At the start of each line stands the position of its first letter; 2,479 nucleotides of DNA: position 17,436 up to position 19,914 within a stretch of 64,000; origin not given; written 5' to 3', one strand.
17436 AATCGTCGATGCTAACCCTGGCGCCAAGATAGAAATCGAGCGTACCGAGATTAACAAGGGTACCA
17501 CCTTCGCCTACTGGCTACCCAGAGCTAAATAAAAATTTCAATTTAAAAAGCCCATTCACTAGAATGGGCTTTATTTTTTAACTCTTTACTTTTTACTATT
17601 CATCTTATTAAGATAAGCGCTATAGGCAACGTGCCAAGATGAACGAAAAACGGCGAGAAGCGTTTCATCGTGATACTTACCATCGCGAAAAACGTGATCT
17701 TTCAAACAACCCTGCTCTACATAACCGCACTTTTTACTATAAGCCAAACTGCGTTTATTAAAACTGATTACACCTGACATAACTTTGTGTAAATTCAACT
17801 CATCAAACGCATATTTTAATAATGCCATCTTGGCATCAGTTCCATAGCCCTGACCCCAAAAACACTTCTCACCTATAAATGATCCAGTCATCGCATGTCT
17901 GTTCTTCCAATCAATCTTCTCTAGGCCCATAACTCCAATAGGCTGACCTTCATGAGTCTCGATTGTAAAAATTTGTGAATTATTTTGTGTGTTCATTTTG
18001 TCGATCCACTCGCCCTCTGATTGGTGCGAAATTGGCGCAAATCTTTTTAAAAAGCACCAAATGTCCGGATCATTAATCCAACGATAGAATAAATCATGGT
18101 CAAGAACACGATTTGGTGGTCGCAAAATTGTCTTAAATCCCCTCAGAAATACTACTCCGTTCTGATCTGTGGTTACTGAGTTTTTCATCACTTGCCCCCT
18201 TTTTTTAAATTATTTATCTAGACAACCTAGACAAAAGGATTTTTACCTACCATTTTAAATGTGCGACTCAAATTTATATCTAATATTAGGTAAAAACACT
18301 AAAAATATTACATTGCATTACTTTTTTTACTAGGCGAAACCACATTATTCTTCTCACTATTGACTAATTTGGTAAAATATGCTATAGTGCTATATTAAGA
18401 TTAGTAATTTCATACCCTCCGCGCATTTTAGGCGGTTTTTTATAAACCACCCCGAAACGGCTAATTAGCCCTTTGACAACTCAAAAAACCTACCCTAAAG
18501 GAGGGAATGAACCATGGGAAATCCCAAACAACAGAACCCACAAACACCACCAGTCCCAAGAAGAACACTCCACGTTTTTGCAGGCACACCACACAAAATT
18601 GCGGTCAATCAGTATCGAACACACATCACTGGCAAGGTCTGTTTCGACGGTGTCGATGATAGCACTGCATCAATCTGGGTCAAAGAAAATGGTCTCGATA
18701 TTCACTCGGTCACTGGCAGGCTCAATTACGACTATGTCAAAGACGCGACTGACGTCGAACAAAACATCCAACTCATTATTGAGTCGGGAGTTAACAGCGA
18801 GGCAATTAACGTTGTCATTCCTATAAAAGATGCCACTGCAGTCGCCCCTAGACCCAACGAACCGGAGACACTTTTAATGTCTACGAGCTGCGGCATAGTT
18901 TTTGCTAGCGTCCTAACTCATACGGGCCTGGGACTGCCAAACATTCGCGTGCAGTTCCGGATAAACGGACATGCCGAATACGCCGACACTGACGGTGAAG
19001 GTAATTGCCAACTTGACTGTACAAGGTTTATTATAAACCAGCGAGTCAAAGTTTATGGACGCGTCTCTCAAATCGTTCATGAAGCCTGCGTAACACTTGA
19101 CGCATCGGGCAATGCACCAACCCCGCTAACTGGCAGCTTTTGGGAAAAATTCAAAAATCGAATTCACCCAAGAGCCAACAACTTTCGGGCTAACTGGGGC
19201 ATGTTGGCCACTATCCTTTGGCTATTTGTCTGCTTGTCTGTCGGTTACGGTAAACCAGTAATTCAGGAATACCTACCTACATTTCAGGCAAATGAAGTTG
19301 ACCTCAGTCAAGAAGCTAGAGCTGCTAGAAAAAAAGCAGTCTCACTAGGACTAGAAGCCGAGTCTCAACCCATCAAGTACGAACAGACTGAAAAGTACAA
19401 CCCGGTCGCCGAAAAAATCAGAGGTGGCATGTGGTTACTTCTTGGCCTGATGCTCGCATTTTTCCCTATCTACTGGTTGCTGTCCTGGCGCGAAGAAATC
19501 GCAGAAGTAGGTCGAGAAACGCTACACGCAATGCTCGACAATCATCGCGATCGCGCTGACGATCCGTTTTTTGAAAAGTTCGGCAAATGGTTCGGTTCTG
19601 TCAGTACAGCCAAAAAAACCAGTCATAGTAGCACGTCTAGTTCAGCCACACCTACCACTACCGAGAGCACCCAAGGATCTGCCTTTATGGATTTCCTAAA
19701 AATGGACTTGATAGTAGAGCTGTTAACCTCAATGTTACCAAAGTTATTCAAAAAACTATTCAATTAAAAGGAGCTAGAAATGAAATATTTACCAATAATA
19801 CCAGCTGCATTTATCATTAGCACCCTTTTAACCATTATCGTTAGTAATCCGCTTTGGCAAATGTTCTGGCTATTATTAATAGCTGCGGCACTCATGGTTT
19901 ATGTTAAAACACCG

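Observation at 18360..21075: Operon of two unknown membrane proteins followed by a VirB2/TrbC-like pilin: a candidate novel surface-appendage module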

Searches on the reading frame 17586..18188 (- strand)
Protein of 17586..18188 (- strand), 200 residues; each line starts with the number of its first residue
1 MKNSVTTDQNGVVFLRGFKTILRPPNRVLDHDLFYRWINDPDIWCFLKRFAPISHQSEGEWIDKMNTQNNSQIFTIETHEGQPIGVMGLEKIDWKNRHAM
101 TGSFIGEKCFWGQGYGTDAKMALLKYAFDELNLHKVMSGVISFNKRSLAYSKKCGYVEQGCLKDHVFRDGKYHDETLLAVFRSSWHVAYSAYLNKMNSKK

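Call 29: search_protein_families(library=pfam, proteins=[window:17586-18188:-], max_evalue=0.01)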
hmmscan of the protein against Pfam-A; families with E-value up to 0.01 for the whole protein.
window:17586-18188:- (200 aa): 5 families
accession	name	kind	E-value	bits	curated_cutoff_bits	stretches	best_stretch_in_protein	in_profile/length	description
PF13302.13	Acetyltransf_3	-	5e-24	86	25.4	1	21-156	3-137/138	Acetyltransferase (GNAT) domain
PF13420.13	Acetyltransf_4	-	1.3e-12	48.4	24.3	1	36-176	14-154/155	Acetyltransferase (GNAT) domain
PF00583.31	Acetyltransf_1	-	1.3e-10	42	20.7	1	51-156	12-116/116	Acetyltransferase (GNAT) family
PF13523.12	Acetyltransf_8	-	6.6e-07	29.5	27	1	30-160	5-141/145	Acetyltransferase (GNAT) domain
PF23058.1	RBD_ZCCHC3_2nd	-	0.0097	16.7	27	0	1-32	3-34/72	ZCCHC3, second RNA-binding domain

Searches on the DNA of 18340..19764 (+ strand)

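Call 71: search_rna_families(source=L006, start=7440, end=7650, threshold=evalue, max_evalue=10)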
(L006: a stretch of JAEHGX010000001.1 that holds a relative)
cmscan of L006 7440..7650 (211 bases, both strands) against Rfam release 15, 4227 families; matches with E-value up to 10: 4.
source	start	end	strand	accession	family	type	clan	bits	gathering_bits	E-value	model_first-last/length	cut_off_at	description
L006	7481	7540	+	RF02528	SSRC41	Gene; sRNA;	-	19.4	60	3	13-73/111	no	Streptococcus sRNA SSRC41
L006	7484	7607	+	RF04112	MIR5512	Gene; miRNA;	-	17.8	139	0.65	1-132/132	no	MIR5512 microRNA precursor family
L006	7482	7605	-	RF04112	MIR5512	Gene; miRNA;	-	16.4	139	1.5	1-132/132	no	MIR5512 microRNA precursor family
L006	7441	7591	-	RF02515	AfaR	Gene; sRNA;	-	13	100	4.5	1-234/234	no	AfaR small RNA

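Call 72: search_rna_families(source=window, start=18340, end=18520, threshold=evalue, max_evalue=10)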
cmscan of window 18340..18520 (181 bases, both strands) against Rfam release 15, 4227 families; matches with E-value up to 10: 3.
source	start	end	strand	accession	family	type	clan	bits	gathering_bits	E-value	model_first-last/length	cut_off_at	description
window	18364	18443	+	RF00513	Trp_leader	Cis-reg; leader;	-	16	41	0.6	1-100/100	no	Tryptophan operon leader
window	18480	18513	-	RF01367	CRISPR-DR54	Gene; CRISPR;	-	13.9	39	4.1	1-37/37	no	CRISPR RNA direct repeat element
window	18376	18480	-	RF03102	RAGATH-33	Gene; sRNA;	-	13.6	120.4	1.3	1-113/113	no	RAGATH-33 RNA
